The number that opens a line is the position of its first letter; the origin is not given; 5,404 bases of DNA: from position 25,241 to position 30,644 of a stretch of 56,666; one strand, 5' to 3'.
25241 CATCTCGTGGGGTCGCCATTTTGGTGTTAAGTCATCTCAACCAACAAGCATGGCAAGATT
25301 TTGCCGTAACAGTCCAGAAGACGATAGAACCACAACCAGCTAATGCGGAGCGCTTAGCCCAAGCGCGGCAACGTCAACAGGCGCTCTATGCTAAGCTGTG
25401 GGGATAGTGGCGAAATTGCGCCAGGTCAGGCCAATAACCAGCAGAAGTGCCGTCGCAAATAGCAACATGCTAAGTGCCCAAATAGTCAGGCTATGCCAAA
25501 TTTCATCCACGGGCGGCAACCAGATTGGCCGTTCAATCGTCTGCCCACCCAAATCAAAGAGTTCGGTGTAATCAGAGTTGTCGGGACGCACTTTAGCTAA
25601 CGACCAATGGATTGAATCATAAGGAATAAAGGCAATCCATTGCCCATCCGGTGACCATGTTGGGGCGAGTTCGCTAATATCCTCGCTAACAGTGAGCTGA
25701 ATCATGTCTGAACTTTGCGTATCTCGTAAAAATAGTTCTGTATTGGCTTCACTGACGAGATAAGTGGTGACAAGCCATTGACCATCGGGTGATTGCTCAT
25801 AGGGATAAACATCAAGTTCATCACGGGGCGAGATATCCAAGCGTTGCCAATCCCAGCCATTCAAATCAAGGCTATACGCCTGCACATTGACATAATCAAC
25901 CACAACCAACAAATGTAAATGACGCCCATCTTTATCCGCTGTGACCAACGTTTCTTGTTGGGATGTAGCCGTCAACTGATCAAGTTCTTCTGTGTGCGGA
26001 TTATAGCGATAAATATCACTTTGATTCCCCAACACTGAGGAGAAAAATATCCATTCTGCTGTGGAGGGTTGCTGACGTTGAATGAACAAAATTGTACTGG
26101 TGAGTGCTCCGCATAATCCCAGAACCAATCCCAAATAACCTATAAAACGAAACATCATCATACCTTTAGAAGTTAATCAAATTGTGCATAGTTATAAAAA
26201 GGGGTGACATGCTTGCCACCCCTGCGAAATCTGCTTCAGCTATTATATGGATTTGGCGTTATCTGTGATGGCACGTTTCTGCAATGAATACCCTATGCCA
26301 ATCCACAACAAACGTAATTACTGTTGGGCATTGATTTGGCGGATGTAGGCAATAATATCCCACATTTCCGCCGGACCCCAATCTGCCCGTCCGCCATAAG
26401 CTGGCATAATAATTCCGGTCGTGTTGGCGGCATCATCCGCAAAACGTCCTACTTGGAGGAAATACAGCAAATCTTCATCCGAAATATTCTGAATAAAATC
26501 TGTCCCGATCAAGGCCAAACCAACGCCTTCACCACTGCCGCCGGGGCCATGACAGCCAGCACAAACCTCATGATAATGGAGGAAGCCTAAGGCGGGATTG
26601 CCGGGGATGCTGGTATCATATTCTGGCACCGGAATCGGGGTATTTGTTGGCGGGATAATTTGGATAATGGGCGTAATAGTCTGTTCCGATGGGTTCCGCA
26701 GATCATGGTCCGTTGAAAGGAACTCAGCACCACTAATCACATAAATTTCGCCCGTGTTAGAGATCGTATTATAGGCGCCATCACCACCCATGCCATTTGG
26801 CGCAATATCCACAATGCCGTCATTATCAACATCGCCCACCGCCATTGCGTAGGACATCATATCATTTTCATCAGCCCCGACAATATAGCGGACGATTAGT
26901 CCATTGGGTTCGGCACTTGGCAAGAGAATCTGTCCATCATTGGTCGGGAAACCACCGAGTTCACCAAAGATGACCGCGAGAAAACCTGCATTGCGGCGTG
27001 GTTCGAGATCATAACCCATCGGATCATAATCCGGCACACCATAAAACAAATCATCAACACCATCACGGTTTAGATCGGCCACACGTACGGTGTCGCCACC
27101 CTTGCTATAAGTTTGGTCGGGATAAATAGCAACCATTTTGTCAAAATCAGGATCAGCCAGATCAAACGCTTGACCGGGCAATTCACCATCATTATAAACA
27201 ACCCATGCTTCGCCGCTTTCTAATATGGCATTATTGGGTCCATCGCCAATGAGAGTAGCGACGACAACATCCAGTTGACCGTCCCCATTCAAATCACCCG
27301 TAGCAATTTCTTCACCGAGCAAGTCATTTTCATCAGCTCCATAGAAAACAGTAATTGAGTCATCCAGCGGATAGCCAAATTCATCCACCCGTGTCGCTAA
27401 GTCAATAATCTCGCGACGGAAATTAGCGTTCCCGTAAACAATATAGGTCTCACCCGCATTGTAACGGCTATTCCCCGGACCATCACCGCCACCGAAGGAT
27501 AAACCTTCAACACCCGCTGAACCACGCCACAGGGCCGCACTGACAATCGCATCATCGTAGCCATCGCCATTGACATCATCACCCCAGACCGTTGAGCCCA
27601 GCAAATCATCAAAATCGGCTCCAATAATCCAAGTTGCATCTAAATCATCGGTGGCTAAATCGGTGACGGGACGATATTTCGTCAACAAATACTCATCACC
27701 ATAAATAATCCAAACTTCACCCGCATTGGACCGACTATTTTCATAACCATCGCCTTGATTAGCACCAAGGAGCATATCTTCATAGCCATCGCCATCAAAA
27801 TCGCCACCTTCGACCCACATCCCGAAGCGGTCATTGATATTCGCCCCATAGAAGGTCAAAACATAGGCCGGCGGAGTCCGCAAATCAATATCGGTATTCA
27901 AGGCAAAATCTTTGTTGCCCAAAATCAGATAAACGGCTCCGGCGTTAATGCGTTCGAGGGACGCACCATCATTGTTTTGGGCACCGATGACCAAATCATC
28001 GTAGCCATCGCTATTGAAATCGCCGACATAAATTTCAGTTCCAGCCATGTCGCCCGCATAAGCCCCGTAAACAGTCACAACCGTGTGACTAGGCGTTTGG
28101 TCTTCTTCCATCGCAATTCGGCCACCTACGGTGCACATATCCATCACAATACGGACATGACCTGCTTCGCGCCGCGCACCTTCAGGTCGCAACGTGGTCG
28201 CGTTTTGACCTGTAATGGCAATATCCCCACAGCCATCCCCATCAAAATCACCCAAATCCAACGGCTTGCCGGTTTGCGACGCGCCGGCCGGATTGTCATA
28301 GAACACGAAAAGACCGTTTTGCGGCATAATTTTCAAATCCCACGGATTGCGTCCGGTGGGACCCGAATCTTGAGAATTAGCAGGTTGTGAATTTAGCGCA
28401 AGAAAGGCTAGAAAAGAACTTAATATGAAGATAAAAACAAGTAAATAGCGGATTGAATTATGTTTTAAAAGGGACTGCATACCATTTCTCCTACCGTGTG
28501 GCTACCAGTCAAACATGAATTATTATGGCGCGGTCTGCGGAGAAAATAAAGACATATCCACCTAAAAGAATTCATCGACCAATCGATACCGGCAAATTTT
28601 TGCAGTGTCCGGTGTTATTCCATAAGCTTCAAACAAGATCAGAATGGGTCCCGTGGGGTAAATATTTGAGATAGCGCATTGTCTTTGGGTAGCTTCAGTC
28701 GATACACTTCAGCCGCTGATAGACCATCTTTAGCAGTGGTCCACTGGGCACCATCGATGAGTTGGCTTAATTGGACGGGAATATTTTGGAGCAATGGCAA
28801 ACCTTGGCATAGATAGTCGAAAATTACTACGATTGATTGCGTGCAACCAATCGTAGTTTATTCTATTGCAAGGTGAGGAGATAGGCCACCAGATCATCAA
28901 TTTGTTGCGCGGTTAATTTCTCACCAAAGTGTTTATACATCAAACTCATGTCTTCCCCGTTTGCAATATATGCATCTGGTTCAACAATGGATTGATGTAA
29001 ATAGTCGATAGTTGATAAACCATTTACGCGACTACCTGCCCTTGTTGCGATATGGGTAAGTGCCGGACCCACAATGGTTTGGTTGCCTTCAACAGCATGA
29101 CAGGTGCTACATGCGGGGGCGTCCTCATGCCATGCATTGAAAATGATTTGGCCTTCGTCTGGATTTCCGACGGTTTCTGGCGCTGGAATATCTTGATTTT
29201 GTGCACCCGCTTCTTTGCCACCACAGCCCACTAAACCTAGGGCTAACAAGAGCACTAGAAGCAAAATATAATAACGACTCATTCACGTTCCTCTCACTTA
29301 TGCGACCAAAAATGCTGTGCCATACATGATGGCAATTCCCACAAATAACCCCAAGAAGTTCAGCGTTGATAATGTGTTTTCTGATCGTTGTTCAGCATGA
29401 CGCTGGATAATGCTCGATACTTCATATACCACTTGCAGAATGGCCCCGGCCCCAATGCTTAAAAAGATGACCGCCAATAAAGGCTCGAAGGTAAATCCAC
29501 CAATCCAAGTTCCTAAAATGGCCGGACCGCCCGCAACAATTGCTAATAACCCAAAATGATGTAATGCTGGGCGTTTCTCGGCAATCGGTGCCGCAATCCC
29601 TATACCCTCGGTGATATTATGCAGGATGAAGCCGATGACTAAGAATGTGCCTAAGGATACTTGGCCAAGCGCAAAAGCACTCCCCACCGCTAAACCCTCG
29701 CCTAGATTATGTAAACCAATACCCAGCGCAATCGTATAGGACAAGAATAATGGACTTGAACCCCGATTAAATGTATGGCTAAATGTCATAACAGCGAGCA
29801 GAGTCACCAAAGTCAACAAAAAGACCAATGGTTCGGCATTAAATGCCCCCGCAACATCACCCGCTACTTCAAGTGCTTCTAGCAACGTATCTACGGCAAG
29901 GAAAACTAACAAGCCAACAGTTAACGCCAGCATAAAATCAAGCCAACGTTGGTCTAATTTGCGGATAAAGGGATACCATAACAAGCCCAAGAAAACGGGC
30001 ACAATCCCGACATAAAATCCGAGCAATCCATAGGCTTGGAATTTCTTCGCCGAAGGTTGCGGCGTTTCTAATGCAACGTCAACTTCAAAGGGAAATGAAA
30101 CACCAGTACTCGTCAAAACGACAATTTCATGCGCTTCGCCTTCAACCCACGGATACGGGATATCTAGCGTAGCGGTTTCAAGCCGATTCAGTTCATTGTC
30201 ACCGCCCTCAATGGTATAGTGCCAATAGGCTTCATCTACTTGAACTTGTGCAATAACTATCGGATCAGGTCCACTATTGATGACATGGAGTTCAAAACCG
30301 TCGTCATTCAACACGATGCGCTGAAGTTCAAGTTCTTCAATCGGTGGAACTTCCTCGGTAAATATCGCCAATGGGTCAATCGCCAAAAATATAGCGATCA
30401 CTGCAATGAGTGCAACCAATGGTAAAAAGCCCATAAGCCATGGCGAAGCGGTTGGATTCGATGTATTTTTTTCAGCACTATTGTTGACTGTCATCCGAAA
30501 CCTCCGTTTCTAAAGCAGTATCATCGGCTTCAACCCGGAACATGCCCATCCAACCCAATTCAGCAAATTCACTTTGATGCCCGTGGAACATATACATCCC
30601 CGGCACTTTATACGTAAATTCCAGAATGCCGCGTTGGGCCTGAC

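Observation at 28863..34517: Copper-handling island: an MbnP/MbnH-type pair next to a multicopper oxidase-ZIP-cytochrome c unit, with no methanobactin or TonB genes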

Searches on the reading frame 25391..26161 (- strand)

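Call 74: search_protein_families(library=pfam, proteins=[window:25391-26161:-], max_evalue=0.0001)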
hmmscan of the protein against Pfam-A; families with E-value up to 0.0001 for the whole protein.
window:25391-26161:- (256 aa): 1 family
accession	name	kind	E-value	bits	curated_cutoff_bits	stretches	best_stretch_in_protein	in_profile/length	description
PF07676.18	PD40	-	6.4e-08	32.8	20.9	1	164-179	11-26/38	WD40-like Beta Propeller Repeat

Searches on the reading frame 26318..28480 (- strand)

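Call 3: search_protein_families(library=ncbifam, proteins=[window:26318-28480:-], max_evalue=0.01)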
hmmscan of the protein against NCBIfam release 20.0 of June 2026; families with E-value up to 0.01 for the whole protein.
window:26318-28480:- (720 aa): 3 families
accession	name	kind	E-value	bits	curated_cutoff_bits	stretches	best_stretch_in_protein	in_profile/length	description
TIGR03874.1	4cys_cytochr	equivalog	1.5e-05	24.8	161.75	1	632-714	36-113/143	c-type cytochrome, methanol metabolism-related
NF047539.1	XAC2610_fam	domain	2.1e-05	24.9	35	0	151-173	2-24/89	XAC2610-related protein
NF011054.0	PRK14486.1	equivalog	0.0049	16.4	447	1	635-718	221-292/294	putative bifunctional cbb3-type cytochrome c oxidase subunit II/cytochrome c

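Call 4: search_protein_families(library=pfam, proteins=[window:26318-28480:-], max_evalue=0.01)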
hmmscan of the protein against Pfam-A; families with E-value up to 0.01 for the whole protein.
window:26318-28480:- (720 aa): 4 families
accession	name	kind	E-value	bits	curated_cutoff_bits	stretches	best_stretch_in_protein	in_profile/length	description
PF01839.29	FG-GAP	-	2e-33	114.1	22.1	5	147-185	2-36/37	FG-GAP repeat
PF13517.12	FG-GAP_3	-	2e-13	51.1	26.9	2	154-237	1-60/61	FG-GAP-like repeat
PF00034.26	Cytochrom_C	-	1.8e-07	32.8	21.3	1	632-716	4-89/90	Cytochrome c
PF13442.11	Cytochrome_CBB3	-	5.7e-07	30.2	27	1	631-713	5-68/68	Cytochrome C oxidase, cbb3-type, subunit III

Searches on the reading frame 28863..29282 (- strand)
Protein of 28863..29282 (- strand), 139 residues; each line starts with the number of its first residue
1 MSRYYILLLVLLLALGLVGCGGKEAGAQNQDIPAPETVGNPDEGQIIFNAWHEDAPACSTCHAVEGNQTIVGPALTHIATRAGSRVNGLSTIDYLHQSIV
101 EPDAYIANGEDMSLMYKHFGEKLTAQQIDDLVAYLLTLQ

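Call 3: search_protein_families(library=ncbifam, proteins=[window:28863-29282:-], max_evalue=0.01)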
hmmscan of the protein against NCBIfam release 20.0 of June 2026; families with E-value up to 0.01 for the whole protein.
window:28863-29282:- (139 aa): 6 families
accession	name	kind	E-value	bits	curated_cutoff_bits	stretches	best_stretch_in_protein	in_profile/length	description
TIGR04485.1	thiosulf_SoxX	equivalog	2.6e-10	40.9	61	1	58-138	5-78/78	sulfur oxidation c-type cytochrome SoxX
TIGR02603.1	CxxCH_TIGR02603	domain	9.2e-09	35.4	68.15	1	41-108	3-56/134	putative heme-binding domain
NF045774.1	cytochro_C551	exception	3.7e-05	23.7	118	1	6-81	5-72/110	cytochrome c551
NF052248.1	SorU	equivalog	0.0026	18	100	0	53-80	8-37/72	SorU family sulfite dehydrogenase c-type cytochrome subunit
NF050122.1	bc1_QcrC_actin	exception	0.0066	15.8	200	0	8-78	8-72/253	cytochrome bc1 complex diheme cytochrome c subunit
NF045930.1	Cytc6PetJCyano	equivalog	0.01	15.8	135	0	40-136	27-103/110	cytochrome c6 PetJ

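Call 4: search_protein_families(library=pfam, proteins=[window:28863-29282:-], max_evalue=0.01)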
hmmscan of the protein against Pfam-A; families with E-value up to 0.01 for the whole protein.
window:28863-29282:- (139 aa): 2 families
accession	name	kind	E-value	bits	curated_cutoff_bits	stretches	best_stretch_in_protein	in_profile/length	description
PF00034.26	Cytochrom_C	-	2.7e-10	41.8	21.3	1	44-138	4-89/90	Cytochrome c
PF13442.11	Cytochrome_CBB3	-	3.3e-05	24.6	27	1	41-135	3-68/68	Cytochrome C oxidase, cbb3-type, subunit III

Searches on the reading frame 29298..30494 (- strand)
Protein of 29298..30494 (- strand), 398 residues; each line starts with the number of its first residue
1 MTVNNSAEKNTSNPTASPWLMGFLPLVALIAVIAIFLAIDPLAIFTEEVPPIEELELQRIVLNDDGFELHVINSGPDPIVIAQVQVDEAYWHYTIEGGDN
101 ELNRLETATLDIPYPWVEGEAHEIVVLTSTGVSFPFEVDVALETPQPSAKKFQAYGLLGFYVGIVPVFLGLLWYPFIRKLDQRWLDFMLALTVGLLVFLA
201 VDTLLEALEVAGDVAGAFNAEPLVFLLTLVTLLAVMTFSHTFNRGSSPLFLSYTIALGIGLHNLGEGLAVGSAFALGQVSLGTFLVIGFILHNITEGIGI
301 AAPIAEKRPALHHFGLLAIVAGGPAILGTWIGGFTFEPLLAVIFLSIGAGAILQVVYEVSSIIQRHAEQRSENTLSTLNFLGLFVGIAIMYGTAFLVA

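Call 3: search_protein_families(library=ncbifam, proteins=[window:29298-30494:-], max_evalue=0.01)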
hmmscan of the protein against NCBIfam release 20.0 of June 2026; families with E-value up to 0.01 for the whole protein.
window:29298-30494:- (398 aa): 1 family
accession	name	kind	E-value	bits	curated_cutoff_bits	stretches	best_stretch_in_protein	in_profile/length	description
NF003243.0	PRK04201.1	equivalog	1.7e-09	37.4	252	1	255-391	126-259/266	zinc transporter ZupT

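Call 4: search_protein_families(library=pfam, proteins=[window:29298-30494:-], max_evalue=0.01)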
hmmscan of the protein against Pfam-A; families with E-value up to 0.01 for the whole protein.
window:29298-30494:- (398 aa): 1 family
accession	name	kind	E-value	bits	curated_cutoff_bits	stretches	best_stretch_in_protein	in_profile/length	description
PF02535.28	Zip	-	1.7e-07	31.2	35.1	1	252-392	178-321/323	ZIP Zinc transporter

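Call 43: find_homologous_proteins(query=window:29298-30494:-, max_evalue=0.00001)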
Query window:29298-30494:- (398 aa): 7946 proteins with E <= 0.00001 among 8000 candidates; the best 120 are listed.
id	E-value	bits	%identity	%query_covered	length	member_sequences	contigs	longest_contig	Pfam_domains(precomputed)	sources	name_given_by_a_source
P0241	3.2e-254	861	100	100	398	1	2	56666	PF02535.29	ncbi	-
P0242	5.6e-206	702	79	100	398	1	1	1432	PF02535.29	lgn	-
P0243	1.1e-193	662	75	99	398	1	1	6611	PF02535.29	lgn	-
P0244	6.2e-176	603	69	98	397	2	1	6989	PF02535.29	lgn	-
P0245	5.4e-173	594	68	99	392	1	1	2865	PF02535.29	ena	-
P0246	6.7e-171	587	68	98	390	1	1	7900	PF02535.29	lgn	-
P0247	1.1e-169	583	68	100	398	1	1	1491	PF02535.29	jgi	jgi:zinc transporter, ZIP family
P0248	2.6e-168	578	67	98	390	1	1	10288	PF02535.29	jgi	jgi:ZIP family zinc transporter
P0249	1.4e-166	573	66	99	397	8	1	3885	PF02535.29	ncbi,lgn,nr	ncbi:MAG: ZIP family metal transporter [Anaerolineae bacterium]|nr:ZIP family metal transporter [Ana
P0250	1.7e-165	569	66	100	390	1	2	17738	PF02535.29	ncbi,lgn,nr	ncbi:MAG: metal transporter [Chloroflexi bacterium]|nr:metal transporter [Chloroflexota bacterium]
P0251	1.5e-162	559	68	90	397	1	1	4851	PF02535.29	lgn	-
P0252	5.5e-161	554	66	98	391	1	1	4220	PF02535.29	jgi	jgi:zinc transporter ZupT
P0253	1.2e-160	553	64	100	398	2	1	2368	PF02535.29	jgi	-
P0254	1.6e-160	553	63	97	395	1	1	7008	PF02535.29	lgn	-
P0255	2.8e-160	552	63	99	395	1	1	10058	PF02535.29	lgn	-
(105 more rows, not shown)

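Call 66: predict_structure(alignment_id=A2)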
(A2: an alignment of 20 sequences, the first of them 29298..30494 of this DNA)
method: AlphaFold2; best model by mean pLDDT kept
length: 398 residues; sequences in the alignment: 20
mean_pLDDT: 78.1   pTM: 0.62
mean pLDDT of the five models: 78.1, 76.4, 76.3, 73.5, 72.3
residues with pLDDT >= 90: 48; 70-90: 275; 50-70: 52; < 50: 23
segments of 3 or more residues with pLDDT < 50: 1-17, 45-48
pLDDT, mean of each block of 10 residues (from residue 1): 38 44 70 76 49 79 85 84 91 83 86 86 89 82 65 78 86 84 85 84 83 70 90 81 70 84 83 69 72 80 81 92 90 75 84 82 83 83 86 65
secondary structure, 60 per line:
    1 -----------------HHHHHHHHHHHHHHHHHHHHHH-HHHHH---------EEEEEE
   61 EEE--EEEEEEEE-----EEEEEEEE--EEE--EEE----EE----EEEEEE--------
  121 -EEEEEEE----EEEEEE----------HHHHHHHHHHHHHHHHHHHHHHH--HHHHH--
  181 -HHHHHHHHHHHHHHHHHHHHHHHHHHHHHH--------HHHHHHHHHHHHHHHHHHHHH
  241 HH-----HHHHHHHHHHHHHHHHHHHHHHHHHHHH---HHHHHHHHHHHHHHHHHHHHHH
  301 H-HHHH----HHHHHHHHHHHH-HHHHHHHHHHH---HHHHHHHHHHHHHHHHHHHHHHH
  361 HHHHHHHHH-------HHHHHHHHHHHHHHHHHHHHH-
elements in order: H18-39 H41-45 E55-63 E66-73 E79-86 E89-91 E94-96 E107-112 E122-128 E133-138 H149-171 H174-178 H182-211 H220-242 H248-275 H279-301 H303-306 H311-322 H324-334 H338-369 H377-397

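Call 70: fold_search(model_id=the predicted structure, library=pdb)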
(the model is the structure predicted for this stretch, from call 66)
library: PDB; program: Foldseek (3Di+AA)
matches with E <= 10: 840; with E <= 0.001: 10
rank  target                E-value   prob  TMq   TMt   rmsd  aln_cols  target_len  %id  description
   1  5tsa                  1.7e-07  1.00  0.41  0.63   5.3       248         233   26  Crystal structure of the Zrt-/Irt-like protein from Bordetella bronchiseptica with bound Zn2+ (released 2017-09-20)
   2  6pgi                  4.1e-07  1.00  0.41  0.64   5.2       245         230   26  Asymmetric functions of a binuclear metal cluster within the transport pathway of the ZIP transition metal transporters (released 2019-12-11)
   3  7z6m                  1.0e-06  1.00  0.42  0.64   5.3       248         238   26  Crystal structure of Zn2+-transporter BbZIP in a cadmium bound state (released 2022-08-10)
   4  7z6n_A                1.1e-06  1.00  0.44  0.59   5.3       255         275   27  Crystal structure of Zn2+-transporter BbZIP in a metal-stripped state (released 2022-08-10)
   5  5tsb                  2.4e-06  1.00  0.39  0.61   5.9       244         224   24  Crystal structure of the Zrt-/Irt-like protein from Bordetella bronchiseptica with bound Cd2+ (released 2017-09-20)
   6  8j1m                  4.0e-06  1.00  0.44  0.58   5.2       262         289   25  Crystal structure of a crosslinked variant of BbZIP (released 2024-11-13)
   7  8ght_A                4.6e-06  1.00  0.43  0.53   5.8       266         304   25  Cryo-electron microscopy structure of the zinc transporter from Bordetella bronchiseptica (released 2023-06-21)
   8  8czj_A                4.6e-06  1.00  0.40  0.51   6.3       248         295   27  A bacteria Zrt/Irt-like protein in the apo state (released 2023-02-22)
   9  8czj_B                5.2e-06  1.00  0.41  0.52   6.1       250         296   27  A bacteria Zrt/Irt-like protein in the apo state (released 2023-02-22)
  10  7z6n_B                1.0e-05  1.00  0.38  0.53   5.7       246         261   27  Crystal structure of Zn2+-transporter BbZIP in a metal-stripped state (released 2022-08-10)
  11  8q30_0                1.9e-03  1.00  0.17  0.39  12.8       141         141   12  Sulfolobus acidocaldarius AAP filament. (released 2024-03-06)
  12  8fk7_A                2.9e-03  1.00  0.21  0.56  13.5       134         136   16  Structure of the Pyrobaculum calidifontis flagellar-like archaeal type IV pilus (released 2023-06-28)
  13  4p94_B                4.6e-03  1.00  0.17  0.50   6.4       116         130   16  The crystal structure of the soluble domain of Sulfolobus acidocaldarius FlaF (residues 35-164) (released 2015-04-22)
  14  4zbh                  6.5e-03  1.00  0.19  0.59   4.6       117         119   16  THE CRYSTAL STRUCTURE OF THE SOLUBLE DOMAIN OF SULFOLOBUS ACIDOCALDARIUS FLAF (released 2015-04-29)
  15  9eq7_B                8.2e-03  1.00  0.20  0.39  14.2       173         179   14  Halobacterium salinarum archaellum filament (released 2024-07-17)
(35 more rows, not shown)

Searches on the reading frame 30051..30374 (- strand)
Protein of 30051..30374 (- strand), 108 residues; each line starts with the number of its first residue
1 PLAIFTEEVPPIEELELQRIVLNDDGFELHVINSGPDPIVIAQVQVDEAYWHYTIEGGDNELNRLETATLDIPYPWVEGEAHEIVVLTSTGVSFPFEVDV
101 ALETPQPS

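Call 68: search_protein_representatives(protein=window:30051-30374:-)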
Query: 108 residues. Proteins with E-value up to 0.001 (for the whole library): 599; up to 1e-10: 288; up to 1e-30: 0. The best 150 are listed.
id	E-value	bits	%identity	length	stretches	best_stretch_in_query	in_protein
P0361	9.7e-30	118.9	57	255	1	1-107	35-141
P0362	1.5e-29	118.3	52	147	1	1-107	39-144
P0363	3.8e-29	117.0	60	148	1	1-105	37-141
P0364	1.0e-27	112.4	50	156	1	1-106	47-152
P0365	1.4e-27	111.9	56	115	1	7-106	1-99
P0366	1.8e-27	111.6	53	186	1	1-107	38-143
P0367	4.6e-27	110.3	52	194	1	7-107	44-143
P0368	9.4e-27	109.3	68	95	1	1-75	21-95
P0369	1.7e-26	108.4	53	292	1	5-107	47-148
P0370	2.5e-26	107.9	57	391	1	7-106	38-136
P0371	2.9e-26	107.7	54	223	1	7-106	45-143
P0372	5.7e-26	106.8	53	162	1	6-105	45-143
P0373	1.9e-25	105.1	49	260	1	8-107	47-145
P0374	2.1e-25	104.9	46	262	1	2-108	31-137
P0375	2.7e-25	104.6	52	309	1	4-108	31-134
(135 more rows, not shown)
